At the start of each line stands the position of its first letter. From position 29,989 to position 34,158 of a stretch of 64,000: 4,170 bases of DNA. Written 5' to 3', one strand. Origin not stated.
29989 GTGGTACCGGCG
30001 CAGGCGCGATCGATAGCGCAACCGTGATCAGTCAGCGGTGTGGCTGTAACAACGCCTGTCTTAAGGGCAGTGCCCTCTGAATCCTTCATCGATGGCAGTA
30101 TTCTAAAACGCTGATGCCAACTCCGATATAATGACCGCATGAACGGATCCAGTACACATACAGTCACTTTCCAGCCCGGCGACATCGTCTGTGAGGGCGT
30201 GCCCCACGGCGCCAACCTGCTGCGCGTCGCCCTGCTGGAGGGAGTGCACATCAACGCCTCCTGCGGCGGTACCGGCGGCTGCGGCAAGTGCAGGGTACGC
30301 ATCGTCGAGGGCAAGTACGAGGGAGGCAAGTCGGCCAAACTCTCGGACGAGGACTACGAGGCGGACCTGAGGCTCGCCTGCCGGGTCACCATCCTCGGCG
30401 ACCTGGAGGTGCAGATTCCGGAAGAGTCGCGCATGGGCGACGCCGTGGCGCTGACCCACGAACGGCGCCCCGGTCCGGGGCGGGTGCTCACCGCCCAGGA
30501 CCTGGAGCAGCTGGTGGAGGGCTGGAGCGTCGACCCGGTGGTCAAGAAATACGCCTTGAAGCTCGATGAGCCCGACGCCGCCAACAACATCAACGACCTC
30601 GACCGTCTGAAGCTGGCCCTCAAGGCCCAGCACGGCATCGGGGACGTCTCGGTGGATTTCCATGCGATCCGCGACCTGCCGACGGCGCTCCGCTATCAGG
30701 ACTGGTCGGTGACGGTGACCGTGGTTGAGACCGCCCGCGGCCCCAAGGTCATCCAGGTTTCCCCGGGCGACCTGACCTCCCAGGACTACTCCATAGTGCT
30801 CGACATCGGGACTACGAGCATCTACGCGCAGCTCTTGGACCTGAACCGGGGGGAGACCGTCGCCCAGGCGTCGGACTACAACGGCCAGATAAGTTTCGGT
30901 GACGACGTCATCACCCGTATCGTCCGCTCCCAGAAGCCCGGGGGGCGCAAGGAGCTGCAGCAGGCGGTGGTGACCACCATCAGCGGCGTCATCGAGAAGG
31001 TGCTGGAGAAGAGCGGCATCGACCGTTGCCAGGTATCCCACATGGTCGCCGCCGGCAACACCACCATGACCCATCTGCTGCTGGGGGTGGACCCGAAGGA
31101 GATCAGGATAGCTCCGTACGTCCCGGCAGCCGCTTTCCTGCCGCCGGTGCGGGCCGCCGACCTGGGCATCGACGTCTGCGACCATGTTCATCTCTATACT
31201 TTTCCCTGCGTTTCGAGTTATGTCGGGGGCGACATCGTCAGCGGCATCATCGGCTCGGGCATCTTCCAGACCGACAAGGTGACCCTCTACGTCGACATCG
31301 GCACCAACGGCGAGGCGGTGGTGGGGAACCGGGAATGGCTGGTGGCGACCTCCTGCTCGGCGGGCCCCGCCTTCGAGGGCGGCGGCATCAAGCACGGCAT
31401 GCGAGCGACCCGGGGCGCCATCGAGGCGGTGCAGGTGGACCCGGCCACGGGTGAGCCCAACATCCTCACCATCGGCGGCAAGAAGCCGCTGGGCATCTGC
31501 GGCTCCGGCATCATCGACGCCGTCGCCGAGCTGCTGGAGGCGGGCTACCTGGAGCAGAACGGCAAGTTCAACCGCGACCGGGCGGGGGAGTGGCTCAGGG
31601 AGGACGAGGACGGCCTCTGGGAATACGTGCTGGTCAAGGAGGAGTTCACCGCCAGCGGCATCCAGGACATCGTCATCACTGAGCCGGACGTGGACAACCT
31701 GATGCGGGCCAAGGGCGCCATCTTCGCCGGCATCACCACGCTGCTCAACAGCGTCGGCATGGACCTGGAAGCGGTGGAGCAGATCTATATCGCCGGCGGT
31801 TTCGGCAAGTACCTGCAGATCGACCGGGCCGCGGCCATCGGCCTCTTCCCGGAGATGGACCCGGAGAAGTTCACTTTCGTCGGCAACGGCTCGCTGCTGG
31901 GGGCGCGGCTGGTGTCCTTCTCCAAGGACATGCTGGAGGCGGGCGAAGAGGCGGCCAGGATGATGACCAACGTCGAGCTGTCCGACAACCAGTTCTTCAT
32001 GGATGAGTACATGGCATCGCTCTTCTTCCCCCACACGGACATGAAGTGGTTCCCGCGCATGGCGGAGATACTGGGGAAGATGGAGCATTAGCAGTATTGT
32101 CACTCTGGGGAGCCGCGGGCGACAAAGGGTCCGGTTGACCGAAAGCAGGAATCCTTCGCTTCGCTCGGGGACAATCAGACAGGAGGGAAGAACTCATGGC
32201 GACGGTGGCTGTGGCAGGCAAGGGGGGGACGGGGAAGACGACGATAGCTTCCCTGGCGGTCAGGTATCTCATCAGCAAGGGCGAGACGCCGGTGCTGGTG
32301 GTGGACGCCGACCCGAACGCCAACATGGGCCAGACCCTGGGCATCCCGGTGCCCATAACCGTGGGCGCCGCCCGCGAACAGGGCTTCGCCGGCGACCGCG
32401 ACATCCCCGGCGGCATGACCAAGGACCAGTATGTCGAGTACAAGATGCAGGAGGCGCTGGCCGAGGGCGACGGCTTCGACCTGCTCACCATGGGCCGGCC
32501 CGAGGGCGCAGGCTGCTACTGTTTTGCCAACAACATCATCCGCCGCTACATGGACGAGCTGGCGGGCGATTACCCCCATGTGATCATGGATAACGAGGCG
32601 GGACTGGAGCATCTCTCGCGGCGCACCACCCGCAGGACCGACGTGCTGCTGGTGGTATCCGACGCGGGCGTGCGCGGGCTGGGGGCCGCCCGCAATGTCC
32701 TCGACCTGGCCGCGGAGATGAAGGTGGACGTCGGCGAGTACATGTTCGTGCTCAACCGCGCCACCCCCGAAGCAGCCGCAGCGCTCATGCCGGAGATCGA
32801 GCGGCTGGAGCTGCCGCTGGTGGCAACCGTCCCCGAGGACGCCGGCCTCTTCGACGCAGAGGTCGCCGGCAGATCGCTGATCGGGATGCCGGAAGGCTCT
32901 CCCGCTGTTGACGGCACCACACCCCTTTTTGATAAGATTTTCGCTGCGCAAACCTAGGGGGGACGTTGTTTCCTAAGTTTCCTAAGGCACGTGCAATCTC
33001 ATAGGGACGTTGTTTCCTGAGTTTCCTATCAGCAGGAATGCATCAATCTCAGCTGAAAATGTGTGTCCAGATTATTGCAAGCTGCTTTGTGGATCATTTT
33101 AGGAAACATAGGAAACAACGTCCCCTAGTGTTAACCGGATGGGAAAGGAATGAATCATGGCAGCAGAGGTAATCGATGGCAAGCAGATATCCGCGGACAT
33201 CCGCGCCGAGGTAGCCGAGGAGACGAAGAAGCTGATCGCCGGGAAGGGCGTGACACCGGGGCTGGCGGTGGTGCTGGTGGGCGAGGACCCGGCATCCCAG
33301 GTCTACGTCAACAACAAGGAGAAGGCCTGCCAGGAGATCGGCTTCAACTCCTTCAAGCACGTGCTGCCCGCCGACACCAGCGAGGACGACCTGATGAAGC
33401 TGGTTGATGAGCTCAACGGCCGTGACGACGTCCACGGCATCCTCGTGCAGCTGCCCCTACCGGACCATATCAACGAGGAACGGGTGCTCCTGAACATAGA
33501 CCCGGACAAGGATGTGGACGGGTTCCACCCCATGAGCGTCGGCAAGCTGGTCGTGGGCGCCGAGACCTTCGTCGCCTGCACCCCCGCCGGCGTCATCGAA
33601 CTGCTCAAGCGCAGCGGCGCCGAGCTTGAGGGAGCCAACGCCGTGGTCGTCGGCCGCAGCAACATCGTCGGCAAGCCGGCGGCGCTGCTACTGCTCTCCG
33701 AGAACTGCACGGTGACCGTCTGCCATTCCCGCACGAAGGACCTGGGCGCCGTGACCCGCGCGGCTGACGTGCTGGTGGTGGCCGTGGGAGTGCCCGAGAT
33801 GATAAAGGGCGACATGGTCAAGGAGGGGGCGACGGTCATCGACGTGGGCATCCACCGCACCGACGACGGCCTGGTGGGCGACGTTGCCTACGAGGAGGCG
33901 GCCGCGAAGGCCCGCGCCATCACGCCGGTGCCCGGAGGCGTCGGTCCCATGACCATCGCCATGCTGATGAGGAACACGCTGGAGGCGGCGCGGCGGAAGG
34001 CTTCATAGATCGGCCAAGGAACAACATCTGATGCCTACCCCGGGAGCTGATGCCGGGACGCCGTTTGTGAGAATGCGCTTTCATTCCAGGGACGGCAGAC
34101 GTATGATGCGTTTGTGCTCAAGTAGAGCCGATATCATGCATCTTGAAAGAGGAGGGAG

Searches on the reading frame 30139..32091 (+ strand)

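Call 46: search_protein_families(library=pfam, proteins=[window:30139-32091:+], max_evalue=0.00001)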
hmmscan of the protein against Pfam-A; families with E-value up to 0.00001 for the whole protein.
window:30139-32091:+ (650 aa): 4 families
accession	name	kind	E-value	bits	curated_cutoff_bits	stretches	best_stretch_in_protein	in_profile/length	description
PF14574.11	RACo_C_ter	-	2e-99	332.3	27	1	381-641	2-260/261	C-terminal domain of RACo the ASKHA domain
PF17651.6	Raco_middle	-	8.5e-56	188.5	26.8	1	217-375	1-160/163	RACo middle region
PF17650.6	RACo_linker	-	2e-21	76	26.2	1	127-213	4-85/86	RACo linker region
PF00111.32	Fer2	-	2.3e-11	43.9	21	1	18-84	10-75/77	2Fe-2S iron-sulfur cluster binding domain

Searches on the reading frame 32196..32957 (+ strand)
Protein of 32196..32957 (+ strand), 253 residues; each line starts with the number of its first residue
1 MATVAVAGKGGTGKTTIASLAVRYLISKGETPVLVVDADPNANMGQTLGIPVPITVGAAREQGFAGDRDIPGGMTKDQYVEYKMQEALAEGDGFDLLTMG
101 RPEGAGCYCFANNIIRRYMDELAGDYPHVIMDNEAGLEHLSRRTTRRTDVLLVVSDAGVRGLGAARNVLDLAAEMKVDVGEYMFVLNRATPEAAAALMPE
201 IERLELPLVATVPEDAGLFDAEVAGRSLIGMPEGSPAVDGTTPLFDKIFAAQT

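Call 46: search_protein_families(library=pfam, proteins=[window:32196-32957:+], max_evalue=0.00001)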
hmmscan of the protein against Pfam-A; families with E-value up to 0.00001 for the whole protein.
window:32196-32957:+ (253 aa): 4 families
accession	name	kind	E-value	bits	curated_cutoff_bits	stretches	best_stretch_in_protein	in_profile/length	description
PF01656.29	CbiA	-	1.1e-10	42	25.4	1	4-226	2-123/125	CobQ/CobB/MinD/ParA nucleotide binding domain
PF13614.12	AAA_31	-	1e-08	35.7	27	1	6-164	6-156/177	AAA domain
PF06564.18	CBP_BcsQ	-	4e-06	27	21.3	1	1-157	1-147/234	Cellulose biosynthesis protein BcsQ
PF02374.21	ArsA_ATPase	-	5.6e-06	26.2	24.3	1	2-46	2-45/305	Anion-transporting ATPase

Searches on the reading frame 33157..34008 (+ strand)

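Call 46: search_protein_families(library=pfam, proteins=[window:33157-34008:+], max_evalue=0.00001)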
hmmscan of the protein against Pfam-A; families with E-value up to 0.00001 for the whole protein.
window:33157-34008:+ (283 aa): 2 families
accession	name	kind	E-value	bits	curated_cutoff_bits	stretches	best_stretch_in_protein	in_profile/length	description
PF02882.25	THF_DHG_CYH_C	-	5.9e-69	230.9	27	1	124-281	1-159/160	Tetrahydrofolate dehydrogenase/cyclohydrolase, NAD(P)-binding domain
PF00763.28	THF_DHG_CYH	-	1.6e-44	151.2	32.8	1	6-121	1-115/115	Tetrahydrofolate dehydrogenase/cyclohydrolase, catalytic domain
